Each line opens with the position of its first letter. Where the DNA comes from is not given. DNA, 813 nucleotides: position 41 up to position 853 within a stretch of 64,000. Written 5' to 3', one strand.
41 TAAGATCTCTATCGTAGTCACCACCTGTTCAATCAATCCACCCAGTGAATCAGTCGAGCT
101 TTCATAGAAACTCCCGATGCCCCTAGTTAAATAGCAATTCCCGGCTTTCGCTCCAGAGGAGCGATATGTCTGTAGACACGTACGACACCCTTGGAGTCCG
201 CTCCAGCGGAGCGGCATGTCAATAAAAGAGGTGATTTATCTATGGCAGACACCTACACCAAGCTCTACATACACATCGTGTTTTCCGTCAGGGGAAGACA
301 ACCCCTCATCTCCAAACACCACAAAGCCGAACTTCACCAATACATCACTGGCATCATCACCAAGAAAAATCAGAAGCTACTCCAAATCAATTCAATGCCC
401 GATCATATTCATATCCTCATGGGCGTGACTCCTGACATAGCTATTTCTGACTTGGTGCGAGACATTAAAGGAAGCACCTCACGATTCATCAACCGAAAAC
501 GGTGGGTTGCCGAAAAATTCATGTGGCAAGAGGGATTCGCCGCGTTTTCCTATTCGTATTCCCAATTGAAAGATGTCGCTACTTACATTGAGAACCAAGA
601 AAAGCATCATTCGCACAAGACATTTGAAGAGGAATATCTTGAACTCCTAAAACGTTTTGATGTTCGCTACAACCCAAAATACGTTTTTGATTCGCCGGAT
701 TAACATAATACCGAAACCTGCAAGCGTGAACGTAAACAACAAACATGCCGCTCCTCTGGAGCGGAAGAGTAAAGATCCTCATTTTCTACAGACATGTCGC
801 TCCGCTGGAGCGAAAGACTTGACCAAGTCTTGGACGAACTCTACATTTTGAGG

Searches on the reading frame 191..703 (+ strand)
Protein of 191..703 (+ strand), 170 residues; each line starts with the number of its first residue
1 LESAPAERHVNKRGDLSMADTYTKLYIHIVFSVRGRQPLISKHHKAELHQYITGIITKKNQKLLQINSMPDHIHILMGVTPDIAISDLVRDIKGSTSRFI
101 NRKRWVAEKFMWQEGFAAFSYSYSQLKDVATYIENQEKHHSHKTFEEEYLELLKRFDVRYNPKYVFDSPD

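Call 13: search_protein_families(library=pfam, proteins=[window:191-703:+])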
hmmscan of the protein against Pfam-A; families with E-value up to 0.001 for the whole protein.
window:191-703:+ (170 aa): 1 family
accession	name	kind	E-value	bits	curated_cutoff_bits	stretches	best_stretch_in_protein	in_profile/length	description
PF01797.21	Y1_Tnp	-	7e-28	97.6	23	1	22-136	2-121/121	Transposase IS200 like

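Call 68: find_homologous_proteins(query=window:242-703:+, max_evalue=1e-30)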
Query window:242-703:+ (153 aa): 3071 proteins with E <= 1e-30 among 3180 candidates; the best 120 are listed.
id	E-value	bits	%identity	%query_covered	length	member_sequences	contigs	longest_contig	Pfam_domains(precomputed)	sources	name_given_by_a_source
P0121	6.0e-94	330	96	100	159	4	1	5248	PF01797.22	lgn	-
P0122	1.4e-81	290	84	98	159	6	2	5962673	PF01797.22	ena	-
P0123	3.6e-81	289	82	100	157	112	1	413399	PF01797.22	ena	-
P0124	2.5e-80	286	82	100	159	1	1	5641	PF01797.22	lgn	-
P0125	1.4e-79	283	82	100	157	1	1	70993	PF01797.22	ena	-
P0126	2.6e-79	283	82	100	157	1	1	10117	PF01797.22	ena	-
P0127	8.7e-79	281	80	100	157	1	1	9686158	PF01797.22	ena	-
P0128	1.7e-78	280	79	98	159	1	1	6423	PF01797.22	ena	-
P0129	1.7e-78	280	80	100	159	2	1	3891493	PF01797.22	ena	-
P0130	1.7e-78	280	80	100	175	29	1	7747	PF01797.22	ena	-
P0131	2.0e-78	280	81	100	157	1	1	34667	PF01797.22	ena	-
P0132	2.6e-78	279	81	100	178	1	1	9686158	PF01797.22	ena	-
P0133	2.8e-78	279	82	98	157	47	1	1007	PF01797.22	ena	-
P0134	3.6e-78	279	80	99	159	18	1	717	PF01797.22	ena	-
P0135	4.4e-78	279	79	100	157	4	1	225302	PF01797.22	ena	-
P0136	7.6e-78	278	81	100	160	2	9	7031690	PF01797.22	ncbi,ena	-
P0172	2.5e-70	253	73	100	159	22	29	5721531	PF01797.22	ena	-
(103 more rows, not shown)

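Call 69: find_encoding_contigs(protein=P0136, flank=2500, max_places=8)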
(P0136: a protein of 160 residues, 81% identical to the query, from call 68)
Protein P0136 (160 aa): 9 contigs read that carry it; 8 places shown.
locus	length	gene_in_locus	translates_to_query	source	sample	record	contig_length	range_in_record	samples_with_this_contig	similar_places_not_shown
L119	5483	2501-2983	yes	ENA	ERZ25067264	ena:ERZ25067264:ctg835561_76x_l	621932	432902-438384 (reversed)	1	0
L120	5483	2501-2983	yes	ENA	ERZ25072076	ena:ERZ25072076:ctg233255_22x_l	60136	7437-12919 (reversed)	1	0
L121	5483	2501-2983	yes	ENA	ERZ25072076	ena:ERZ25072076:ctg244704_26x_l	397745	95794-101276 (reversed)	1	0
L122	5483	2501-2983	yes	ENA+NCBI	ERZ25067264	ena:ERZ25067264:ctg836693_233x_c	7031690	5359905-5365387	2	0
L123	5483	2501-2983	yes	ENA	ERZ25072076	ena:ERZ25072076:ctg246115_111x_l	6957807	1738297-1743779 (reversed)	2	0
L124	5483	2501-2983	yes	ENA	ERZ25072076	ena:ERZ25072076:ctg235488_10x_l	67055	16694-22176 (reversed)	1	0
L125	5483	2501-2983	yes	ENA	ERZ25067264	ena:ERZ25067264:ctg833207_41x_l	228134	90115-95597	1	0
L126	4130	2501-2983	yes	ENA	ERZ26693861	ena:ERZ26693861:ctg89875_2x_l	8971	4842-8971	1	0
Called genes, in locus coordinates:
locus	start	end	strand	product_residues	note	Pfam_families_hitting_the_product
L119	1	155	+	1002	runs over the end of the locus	PF13620:CarboxypepD_reg, PF13715:CarbopepD_reg_2, PF07715:Plug, PF00593:TonB_dep_Rec_b-barrel, PF14905:OMP_b-brl_3 (weak)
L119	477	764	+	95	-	-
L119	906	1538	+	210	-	-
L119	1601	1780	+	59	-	-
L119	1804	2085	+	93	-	-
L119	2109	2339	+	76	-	-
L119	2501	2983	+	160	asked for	PF01797:Y1_Tnp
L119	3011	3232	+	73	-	-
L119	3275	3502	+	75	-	-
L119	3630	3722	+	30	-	-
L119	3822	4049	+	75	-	-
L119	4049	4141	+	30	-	-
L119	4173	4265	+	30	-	-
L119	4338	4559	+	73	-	-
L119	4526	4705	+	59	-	-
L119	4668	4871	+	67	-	-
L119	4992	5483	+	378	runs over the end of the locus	-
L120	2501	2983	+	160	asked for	PF01797:Y1_Tnp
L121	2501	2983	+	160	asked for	PF01797:Y1_Tnp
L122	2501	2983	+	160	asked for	PF01797:Y1_Tnp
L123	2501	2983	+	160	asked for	PF01797:Y1_Tnp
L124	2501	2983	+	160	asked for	PF01797:Y1_Tnp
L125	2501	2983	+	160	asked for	PF01797:Y1_Tnp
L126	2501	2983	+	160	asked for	PF01797:Y1_Tnp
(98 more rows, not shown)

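Call 70: find_encoding_contigs(protein=P0172, flank=2500, max_places=10)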
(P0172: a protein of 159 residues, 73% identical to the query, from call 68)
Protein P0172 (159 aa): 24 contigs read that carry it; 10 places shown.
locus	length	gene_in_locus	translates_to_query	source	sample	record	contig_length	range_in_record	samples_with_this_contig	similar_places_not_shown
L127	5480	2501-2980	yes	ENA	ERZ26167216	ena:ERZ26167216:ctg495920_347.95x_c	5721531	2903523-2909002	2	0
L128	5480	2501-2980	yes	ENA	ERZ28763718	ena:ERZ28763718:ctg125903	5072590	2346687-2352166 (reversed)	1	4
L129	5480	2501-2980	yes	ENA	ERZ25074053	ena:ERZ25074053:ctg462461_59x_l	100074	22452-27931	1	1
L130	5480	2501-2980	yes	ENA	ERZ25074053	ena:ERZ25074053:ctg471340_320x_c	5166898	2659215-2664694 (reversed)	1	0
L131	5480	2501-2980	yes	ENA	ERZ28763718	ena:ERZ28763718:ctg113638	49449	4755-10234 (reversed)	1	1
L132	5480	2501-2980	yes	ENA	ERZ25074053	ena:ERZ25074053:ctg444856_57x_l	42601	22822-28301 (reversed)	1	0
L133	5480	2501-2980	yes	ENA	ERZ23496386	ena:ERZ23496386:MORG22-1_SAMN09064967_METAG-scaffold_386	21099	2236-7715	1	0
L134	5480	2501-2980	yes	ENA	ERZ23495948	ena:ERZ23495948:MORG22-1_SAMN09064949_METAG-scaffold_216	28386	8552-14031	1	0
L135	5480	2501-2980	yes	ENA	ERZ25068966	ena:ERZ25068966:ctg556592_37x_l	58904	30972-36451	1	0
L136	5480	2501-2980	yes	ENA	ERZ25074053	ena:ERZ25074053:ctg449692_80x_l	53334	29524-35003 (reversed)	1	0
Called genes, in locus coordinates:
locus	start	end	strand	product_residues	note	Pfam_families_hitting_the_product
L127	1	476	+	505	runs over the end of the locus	PF13231:PMT_2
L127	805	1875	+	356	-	PF13439:Glyco_transf_4, PF13579:Glyco_trans_4_4, PF20706:GT4-conflict, PF00534:Glycos_transf_1, PF13692:Glyco_trans_1_4, PF13524:Glyco_trans_1_2 (weak)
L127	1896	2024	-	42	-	-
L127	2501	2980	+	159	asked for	PF01797:Y1_Tnp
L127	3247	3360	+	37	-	-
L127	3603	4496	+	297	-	PF01522:Polysacc_deac_1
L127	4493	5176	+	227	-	PF13489:Methyltransf_23, PF01209:Ubie_methyltran, PF08241:Methyltransf_11, PF08242:Methyltransf_12, PF13649:Methyltransf_25, PF13847:Methyltransf_31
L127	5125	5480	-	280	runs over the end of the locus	PF02673:BacA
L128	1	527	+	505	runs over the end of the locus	PF13231:PMT_2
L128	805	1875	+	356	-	PF13439:Glyco_transf_4, PF13579:Glyco_trans_4_4, PF20706:GT4-conflict (weak), PF00534:Glycos_transf_1, PF13692:Glyco_trans_1_4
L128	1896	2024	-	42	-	-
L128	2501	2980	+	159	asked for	PF01797:Y1_Tnp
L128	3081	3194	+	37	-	-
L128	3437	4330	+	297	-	PF01522:Polysacc_deac_1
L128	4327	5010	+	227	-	PF13489:Methyltransf_23, PF01209:Ubie_methyltran, PF13847:Methyltransf_31, PF08241:Methyltransf_11, PF08242:Methyltransf_12, PF13649:Methyltransf_25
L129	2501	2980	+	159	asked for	PF01797:Y1_Tnp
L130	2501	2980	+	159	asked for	PF01797:Y1_Tnp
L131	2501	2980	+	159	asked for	PF01797:Y1_Tnp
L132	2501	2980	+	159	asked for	PF01797:Y1_Tnp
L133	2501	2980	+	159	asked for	PF01797:Y1_Tnp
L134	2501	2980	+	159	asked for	PF01797:Y1_Tnp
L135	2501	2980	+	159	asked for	PF01797:Y1_Tnp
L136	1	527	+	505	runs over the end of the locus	PF13231:PMT_2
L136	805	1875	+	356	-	PF13439:Glyco_transf_4, PF13579:Glyco_trans_4_4, PF20706:GT4-conflict (weak), PF00534:Glycos_transf_1, PF13692:Glyco_trans_1_4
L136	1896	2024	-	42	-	-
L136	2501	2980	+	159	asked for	PF01797:Y1_Tnp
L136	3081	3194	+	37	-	-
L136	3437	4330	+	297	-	PF01522:Polysacc_deac_1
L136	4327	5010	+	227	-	PF13489:Methyltransf_23, PF01209:Ubie_methyltran, PF08241:Methyltransf_11, PF08242:Methyltransf_12, PF13649:Methyltransf_25, PF13847:Methyltransf_31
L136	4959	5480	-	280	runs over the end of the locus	PF02673:BacA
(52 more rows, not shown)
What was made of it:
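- Closest known: IS200/IS605-family single-strand transposition and its non-autonomous derivatives. Same: Y1 and TnpB genes occur in these genomes (calls 13, 70).
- Y1 transposases are present in these genomes (calls 13, 68, 70).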

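Call 71: find_encoding_contigs(protein=P0122, flank=2500, max_places=3)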
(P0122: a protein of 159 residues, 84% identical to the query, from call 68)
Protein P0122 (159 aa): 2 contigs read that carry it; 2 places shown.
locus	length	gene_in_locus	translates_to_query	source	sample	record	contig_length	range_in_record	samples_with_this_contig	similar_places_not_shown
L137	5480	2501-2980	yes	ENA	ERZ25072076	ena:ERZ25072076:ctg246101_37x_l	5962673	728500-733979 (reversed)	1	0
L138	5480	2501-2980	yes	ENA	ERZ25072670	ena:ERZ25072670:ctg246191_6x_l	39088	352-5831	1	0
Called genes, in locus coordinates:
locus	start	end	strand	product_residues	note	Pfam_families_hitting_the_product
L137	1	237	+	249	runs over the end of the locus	PF02517:Rce1-like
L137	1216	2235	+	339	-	-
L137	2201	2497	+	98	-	-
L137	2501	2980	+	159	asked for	PF01797:Y1_Tnp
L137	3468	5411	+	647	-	PF16177:ACAS_N, PF00501:AMP-binding, PF13193:AMP-binding_C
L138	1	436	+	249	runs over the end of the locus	PF02517:Rce1-like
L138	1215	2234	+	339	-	-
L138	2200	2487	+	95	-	-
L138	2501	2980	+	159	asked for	PF01797:Y1_Tnp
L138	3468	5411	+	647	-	PF16177:ACAS_N, PF00501:AMP-binding, PF13193:AMP-binding_C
